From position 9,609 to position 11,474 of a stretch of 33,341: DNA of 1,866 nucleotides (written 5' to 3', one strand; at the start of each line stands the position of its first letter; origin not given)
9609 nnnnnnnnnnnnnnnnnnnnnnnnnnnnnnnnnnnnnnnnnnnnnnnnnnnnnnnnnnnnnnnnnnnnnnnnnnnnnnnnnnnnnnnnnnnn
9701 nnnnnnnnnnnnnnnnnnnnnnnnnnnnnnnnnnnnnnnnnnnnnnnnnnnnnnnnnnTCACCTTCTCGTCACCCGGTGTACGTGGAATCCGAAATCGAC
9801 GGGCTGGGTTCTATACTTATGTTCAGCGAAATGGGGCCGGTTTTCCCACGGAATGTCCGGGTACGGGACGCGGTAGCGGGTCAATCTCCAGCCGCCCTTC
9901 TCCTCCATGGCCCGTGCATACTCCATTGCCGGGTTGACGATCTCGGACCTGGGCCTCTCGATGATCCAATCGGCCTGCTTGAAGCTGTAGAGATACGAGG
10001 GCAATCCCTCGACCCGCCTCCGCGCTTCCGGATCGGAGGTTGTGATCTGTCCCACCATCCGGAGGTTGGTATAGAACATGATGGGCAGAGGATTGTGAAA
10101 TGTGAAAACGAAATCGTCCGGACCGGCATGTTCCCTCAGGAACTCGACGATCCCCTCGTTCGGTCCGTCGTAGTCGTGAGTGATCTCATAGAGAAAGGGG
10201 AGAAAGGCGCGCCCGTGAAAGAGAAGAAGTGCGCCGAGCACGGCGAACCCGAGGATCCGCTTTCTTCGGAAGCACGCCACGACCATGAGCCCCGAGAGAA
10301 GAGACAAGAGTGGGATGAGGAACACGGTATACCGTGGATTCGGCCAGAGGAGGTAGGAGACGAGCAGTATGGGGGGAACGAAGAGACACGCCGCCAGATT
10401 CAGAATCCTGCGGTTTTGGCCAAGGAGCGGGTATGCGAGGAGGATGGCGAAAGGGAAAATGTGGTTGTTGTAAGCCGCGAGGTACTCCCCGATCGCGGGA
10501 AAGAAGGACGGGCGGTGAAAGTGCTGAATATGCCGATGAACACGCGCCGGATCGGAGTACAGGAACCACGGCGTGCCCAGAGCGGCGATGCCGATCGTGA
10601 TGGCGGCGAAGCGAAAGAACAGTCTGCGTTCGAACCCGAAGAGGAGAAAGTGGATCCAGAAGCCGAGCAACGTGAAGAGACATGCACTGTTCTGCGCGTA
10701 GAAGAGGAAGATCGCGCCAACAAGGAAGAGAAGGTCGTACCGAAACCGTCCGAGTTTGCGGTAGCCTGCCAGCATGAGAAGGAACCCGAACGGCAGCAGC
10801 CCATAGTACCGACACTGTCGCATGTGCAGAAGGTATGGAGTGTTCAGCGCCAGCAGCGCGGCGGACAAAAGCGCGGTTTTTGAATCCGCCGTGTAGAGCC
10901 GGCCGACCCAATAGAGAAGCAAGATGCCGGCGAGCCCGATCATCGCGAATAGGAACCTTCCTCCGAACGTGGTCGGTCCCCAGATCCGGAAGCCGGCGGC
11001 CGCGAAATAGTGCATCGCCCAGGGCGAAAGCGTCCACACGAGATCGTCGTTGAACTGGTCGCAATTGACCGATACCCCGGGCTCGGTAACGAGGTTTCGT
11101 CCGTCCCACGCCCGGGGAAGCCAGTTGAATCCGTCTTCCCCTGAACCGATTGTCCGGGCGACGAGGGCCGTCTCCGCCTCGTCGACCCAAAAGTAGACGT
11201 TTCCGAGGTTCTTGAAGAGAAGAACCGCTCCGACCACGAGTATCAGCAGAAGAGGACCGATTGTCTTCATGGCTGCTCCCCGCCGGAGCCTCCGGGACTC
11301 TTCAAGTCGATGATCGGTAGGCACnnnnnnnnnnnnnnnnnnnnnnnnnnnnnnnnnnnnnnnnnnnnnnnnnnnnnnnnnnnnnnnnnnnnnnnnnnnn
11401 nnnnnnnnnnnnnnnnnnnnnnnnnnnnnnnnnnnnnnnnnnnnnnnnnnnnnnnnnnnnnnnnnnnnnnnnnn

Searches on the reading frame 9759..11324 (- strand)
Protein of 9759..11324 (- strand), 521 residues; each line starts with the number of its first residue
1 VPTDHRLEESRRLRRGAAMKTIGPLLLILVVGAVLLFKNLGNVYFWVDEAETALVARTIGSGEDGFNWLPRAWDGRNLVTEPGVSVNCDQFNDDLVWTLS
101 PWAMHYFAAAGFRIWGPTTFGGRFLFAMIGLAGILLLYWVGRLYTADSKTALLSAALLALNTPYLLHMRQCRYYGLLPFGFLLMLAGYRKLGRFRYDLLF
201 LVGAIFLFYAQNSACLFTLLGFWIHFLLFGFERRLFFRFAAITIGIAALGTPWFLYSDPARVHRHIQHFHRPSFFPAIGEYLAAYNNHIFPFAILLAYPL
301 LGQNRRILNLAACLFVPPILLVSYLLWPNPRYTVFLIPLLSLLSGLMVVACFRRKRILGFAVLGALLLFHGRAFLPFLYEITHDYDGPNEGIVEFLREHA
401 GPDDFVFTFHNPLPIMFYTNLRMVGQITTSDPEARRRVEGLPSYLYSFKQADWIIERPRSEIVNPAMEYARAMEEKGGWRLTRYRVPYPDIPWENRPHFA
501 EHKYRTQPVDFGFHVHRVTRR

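Call 12: search_protein_families(library=pfam, proteins=[window:9759-11324:-])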
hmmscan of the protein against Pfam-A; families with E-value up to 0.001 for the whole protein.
window:9759-11324:- (521 aa): 0 families

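Call 83: search_protein_families(library=ncbifam, proteins=[window:9759-11324:-], max_evalue=1)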
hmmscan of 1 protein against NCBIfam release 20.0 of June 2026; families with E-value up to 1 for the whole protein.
window:9759-11324:- (521 aa): 1 family
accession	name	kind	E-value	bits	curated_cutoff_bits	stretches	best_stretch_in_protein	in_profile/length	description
NF047981.1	RC1041_fam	subfamily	0.34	10.7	90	0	8-51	7-47/57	RC1041 family protein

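Call 84: search_protein_families(library=pfam, proteins=[window:9759-11324:-], max_evalue=0.1)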
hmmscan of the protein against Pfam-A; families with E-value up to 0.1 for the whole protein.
window:9759-11324:- (521 aa): 0 families
